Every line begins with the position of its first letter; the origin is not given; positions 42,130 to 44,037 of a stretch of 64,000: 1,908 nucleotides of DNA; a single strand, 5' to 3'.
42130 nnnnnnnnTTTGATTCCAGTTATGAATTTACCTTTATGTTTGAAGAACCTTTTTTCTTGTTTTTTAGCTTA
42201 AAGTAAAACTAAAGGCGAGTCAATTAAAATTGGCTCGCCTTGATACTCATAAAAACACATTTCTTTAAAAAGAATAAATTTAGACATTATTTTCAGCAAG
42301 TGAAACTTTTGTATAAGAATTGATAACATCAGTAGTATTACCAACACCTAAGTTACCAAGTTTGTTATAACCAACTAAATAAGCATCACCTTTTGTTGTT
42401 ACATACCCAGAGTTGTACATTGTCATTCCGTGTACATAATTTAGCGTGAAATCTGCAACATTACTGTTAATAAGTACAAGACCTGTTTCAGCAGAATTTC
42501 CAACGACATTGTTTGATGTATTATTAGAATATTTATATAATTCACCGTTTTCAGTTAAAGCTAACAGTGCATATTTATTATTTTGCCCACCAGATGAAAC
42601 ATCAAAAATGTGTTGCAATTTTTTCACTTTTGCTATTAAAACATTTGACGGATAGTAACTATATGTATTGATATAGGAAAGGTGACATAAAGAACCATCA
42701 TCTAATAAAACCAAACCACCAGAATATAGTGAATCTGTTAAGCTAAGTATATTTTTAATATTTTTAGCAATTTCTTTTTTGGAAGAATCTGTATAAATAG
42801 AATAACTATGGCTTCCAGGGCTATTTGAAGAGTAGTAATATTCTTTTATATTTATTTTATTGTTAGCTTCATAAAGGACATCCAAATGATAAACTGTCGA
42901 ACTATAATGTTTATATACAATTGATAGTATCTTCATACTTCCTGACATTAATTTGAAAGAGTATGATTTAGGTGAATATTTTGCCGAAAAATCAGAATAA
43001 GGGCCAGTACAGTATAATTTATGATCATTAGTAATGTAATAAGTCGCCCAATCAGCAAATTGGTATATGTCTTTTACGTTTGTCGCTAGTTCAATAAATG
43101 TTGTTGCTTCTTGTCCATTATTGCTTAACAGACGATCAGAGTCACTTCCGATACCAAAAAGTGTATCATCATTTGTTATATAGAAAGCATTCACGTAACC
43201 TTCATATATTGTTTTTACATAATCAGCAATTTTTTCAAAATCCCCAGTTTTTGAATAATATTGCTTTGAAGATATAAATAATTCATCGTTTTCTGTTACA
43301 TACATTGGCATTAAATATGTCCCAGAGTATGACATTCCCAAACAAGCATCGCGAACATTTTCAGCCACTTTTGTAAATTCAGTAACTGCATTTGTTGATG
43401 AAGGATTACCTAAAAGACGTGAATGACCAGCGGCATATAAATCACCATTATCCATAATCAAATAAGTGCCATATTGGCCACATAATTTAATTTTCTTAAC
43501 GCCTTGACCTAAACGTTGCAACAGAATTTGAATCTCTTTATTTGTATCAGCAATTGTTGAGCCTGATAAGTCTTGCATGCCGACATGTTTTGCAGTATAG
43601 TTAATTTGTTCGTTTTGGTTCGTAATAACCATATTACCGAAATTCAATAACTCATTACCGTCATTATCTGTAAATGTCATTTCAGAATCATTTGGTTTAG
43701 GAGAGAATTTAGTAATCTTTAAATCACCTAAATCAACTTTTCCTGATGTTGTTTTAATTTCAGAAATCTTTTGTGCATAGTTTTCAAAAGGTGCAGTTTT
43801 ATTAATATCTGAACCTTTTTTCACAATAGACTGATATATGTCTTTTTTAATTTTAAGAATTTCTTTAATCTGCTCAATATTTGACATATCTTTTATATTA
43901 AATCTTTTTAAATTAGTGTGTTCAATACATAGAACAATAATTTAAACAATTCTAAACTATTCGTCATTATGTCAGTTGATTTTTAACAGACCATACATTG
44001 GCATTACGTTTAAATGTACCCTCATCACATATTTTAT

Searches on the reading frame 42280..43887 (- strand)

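Call 79: search_protein_families(library=phrogs, proteins=[window:42280-43887:-], max_evalue=0.00001)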
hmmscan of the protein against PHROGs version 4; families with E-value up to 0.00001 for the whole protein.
window:42280-43887:- (535 aa): 2 families
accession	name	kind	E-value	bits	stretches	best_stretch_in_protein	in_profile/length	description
phrog_4219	-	DNA, RNA and nucleotide metabolism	3.8e-18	66.2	1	130-354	437-665/867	regulator of chromosome condensation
phrog_7220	-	DNA, RNA and nucleotide metabolism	5e-11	42.1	1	222-347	278-406/1734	regulator of chromosome condensation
